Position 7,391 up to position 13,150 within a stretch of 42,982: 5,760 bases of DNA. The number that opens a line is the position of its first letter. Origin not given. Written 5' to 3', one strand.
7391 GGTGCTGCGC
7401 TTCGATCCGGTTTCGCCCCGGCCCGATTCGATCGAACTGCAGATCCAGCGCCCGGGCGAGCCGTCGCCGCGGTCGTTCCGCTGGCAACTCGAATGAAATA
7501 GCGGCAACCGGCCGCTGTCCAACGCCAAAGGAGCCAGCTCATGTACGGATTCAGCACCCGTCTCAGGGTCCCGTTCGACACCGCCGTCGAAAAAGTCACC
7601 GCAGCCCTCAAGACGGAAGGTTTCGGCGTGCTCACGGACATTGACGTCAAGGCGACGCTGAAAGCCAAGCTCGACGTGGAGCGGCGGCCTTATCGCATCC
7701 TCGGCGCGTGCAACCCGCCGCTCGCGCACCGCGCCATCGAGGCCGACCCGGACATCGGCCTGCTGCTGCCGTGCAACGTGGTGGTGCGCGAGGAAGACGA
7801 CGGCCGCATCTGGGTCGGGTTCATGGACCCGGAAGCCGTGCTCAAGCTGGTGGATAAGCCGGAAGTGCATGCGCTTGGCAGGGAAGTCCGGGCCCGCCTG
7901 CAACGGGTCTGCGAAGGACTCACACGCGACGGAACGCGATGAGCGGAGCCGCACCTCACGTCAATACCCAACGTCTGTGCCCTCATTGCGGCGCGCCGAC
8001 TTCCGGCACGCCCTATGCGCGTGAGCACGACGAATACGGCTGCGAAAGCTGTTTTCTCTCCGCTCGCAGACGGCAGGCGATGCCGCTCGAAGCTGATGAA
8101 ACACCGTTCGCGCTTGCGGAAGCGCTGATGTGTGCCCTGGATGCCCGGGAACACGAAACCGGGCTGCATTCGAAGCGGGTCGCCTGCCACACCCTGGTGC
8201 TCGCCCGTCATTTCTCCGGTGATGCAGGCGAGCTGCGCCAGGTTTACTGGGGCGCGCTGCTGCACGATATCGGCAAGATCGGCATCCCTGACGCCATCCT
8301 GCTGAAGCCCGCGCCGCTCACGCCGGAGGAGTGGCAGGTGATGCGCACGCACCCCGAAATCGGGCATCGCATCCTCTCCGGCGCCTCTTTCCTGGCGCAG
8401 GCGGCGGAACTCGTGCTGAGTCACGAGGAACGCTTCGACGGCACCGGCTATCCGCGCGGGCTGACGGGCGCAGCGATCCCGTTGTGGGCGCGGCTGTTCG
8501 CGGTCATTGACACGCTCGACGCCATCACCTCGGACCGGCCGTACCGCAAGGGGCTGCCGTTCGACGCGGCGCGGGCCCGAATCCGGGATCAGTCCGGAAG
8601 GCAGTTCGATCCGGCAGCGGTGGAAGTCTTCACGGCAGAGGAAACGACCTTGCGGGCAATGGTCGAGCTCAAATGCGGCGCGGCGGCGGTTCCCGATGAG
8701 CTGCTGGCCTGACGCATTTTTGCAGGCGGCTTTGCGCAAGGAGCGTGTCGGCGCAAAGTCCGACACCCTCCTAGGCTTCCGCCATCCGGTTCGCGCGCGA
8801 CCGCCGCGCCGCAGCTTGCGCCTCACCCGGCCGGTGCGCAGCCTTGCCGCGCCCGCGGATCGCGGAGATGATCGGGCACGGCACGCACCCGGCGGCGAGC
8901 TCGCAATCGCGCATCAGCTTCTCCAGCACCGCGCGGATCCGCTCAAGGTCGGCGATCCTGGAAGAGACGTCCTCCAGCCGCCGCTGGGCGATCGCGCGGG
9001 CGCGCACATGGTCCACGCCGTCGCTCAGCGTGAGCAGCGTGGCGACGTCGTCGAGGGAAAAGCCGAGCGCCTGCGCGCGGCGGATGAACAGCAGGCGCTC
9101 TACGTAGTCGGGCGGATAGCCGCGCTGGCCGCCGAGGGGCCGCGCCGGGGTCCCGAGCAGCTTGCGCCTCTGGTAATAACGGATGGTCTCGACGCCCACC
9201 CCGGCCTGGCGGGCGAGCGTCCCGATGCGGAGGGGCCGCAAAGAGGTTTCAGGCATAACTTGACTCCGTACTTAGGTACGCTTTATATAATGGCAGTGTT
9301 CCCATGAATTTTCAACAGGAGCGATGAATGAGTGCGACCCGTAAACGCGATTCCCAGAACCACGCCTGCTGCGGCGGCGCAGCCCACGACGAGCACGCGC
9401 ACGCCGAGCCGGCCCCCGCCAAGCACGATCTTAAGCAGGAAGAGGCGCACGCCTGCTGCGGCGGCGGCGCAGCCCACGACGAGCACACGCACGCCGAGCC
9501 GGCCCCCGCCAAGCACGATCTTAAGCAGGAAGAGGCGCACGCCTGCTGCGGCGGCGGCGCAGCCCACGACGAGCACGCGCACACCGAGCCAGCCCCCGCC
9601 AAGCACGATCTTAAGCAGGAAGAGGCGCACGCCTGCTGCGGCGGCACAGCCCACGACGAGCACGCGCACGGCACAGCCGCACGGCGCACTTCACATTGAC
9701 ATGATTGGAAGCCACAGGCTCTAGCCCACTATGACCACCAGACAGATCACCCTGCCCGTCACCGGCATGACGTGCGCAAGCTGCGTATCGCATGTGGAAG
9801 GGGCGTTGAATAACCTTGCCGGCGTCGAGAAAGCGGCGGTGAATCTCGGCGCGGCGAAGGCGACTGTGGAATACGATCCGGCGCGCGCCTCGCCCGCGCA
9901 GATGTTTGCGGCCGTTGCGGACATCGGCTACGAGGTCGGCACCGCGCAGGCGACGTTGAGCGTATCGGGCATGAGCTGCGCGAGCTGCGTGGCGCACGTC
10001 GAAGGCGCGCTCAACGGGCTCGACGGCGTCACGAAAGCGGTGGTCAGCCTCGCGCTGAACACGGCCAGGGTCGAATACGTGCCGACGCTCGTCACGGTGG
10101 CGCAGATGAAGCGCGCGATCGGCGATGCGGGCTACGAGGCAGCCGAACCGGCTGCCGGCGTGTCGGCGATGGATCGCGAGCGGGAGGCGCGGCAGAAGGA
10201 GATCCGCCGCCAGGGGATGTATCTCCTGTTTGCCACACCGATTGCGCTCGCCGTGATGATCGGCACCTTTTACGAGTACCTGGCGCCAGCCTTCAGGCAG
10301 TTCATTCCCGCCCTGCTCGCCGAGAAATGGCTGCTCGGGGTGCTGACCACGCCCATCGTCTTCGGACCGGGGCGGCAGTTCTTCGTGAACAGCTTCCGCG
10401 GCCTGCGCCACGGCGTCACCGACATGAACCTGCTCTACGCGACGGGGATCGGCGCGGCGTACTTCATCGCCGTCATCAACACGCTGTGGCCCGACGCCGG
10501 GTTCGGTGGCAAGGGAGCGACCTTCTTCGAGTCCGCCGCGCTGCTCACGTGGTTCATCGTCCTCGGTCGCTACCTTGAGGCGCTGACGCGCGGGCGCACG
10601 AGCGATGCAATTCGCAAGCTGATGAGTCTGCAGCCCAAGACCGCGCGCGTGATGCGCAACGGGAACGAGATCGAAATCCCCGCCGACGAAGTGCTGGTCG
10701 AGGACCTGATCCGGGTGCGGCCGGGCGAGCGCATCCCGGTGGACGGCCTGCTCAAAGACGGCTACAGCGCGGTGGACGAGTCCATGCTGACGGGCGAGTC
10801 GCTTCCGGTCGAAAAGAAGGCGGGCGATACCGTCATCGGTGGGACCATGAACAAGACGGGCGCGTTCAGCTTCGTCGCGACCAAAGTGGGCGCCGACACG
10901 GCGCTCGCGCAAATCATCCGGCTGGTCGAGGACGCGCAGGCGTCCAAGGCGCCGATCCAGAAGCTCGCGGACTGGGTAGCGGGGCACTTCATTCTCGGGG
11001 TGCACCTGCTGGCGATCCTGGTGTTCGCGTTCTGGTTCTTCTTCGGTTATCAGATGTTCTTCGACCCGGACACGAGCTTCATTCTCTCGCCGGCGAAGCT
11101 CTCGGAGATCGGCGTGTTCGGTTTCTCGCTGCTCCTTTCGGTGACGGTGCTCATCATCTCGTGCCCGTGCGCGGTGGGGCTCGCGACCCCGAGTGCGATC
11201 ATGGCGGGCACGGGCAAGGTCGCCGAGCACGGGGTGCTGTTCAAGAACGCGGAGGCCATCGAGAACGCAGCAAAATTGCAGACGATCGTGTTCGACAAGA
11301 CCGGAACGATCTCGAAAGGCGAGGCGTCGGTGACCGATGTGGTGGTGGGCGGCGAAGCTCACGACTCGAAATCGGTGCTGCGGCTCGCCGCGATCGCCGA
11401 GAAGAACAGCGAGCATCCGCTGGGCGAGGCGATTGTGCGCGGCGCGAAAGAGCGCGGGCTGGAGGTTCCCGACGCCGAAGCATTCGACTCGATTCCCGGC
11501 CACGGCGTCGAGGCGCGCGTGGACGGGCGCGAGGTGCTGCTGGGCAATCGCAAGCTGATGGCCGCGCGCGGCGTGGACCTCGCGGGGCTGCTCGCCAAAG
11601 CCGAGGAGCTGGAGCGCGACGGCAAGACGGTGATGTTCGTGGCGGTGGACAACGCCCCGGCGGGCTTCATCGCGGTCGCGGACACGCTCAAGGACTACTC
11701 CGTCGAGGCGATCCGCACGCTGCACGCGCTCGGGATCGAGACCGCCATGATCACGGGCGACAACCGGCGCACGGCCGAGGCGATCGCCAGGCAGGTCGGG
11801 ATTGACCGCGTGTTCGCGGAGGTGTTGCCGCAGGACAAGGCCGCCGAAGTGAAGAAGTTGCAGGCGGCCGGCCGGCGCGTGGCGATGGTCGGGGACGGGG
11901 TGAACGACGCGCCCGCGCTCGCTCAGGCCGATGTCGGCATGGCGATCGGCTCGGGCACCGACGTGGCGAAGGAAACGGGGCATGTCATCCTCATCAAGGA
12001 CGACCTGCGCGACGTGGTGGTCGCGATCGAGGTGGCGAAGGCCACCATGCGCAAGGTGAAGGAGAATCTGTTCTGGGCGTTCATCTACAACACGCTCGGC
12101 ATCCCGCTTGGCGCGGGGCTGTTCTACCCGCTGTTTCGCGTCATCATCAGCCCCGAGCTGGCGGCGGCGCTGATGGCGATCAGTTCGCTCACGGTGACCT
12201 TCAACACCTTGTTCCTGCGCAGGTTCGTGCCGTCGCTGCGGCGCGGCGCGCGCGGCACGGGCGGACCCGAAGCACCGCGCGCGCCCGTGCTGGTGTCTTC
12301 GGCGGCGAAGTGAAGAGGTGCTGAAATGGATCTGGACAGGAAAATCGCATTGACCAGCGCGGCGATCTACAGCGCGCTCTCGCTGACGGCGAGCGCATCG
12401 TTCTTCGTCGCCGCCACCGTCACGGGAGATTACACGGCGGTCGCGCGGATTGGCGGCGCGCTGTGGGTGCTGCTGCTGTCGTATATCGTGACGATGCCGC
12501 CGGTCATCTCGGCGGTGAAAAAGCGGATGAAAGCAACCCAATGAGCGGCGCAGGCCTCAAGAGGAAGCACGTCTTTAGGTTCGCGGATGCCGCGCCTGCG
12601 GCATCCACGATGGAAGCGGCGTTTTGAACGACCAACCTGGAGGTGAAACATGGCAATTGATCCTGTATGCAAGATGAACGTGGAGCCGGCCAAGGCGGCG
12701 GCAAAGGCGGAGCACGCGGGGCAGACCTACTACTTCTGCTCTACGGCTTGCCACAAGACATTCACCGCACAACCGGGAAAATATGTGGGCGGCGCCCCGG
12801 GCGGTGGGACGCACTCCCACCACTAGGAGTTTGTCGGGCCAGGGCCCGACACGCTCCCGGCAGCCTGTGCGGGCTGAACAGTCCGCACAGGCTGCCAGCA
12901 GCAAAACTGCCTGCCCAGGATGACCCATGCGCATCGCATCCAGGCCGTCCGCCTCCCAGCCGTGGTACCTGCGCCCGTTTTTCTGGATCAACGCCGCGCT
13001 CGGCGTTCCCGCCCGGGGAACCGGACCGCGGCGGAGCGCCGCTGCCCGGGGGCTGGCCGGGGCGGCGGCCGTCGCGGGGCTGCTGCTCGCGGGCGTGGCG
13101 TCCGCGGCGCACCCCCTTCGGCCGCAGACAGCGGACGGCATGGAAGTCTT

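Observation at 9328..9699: Tandem-repeat CCGG/HDEH Cys-His protein as first gene of a MerR-controlled Cu-ATPase operon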

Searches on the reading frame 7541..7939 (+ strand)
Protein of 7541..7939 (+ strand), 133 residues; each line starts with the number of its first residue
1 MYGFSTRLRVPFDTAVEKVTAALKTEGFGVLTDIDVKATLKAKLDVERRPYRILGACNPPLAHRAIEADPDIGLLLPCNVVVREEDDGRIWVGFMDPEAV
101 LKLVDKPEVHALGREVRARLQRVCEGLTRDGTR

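Call 4: search_protein_families(library=pfam, proteins=[window:7541-7939:+], max_evalue=0.01)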
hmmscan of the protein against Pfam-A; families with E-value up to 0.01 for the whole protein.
window:7541-7939:+ (133 aa): 1 family
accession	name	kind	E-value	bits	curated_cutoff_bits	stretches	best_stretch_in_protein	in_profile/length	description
PF03625.19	DUF302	-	3.9e-30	104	23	1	34-97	1-63/63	Domain of unknown function DUF302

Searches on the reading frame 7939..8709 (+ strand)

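Call 4: search_protein_families(library=pfam, proteins=[window:7939-8709:+], max_evalue=0.01)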
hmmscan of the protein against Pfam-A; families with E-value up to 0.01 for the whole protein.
window:7939-8709:+ (257 aa): 2 families
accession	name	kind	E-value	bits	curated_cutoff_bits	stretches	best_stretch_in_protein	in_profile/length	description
PF13487.12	HD_5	-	1.3e-33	116.6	27.2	1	69-226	9-169/170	HD domain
PF01966.28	HD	-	1e-17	64.9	22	1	77-195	4-115/116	HD domain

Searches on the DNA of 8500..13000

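Call 60: search_rna_families(source=window, start=8500, end=13000, threshold=evalue, max_evalue=1)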
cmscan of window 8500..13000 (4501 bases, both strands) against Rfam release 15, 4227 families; matches with E-value up to 1: 2.
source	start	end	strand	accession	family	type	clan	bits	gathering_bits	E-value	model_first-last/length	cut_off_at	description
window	12862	12921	-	RF02965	CyVA-1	Gene; sRNA;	-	20.2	41.4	0.63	1-77/77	no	CyVA-1 RNA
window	8712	8821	-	RF03606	mir-2071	Gene; miRNA;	-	19.8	100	0.63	1-74/74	no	mir-2071 microRNA precursor family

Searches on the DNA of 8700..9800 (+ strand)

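Call 11: search_dna_similar(query=window:8700-9800:+, collection=plasmids, mode=distant, max_rows=20)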
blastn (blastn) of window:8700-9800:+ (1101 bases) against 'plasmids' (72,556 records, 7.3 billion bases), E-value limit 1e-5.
Records with a match: 7; places in all: 7; records where one place covers at least 80% of the query: 0.
Best place of each record, by identity: 95-99% 1; 60-80% 6.
By first word of the organism name: Ralstonia 3; Sinorhizobium 1; Methylocapsa 1; Pararhizobium 1; Roseomonas 1.
By predicted mobility (MOB-suite, as given by PLSDB): mobilizable 3; non-mobilizable 3; conjugative 1.
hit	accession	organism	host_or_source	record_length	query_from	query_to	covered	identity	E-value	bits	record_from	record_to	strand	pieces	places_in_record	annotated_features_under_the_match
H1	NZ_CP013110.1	Sinorhizobium americanum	Vachellia farnesiana,cell culture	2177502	294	527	21%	67.5%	3e-8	68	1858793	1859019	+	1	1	record has no annotation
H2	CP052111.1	Ralstonia solanacearum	tomato,cell culture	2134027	334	528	18%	69.2%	7e-9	71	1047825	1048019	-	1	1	merR: Hg(II)-responsive transcriptional regulator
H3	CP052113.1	Ralstonia solanacearum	tomato,cell culture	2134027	334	528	18%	69.2%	7e-9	71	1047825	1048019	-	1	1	merR: Hg(II)-responsive transcriptional regulator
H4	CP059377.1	Ralstonia solanacearum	cell clture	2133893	334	528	18%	69.2%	7e-9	71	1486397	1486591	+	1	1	merR: Hg(II)-responsive transcriptional regulator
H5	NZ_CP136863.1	Methylocapsa polymorpha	Shagnum peat sample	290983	327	507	16%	69.4%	3e-8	69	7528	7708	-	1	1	MerR family transcriptional regulator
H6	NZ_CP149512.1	Pararhizobium sp. A13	Aeschynomene indica,cell ...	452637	447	519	7%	79.5%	3e-7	65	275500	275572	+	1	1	MerR family DNA-binding protein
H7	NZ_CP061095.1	Roseomonas marmotae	Marmota himalayana,pure culture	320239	1047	1086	4%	95.0%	3e-7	64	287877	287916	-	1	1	heavy metal translocating P-type ATPase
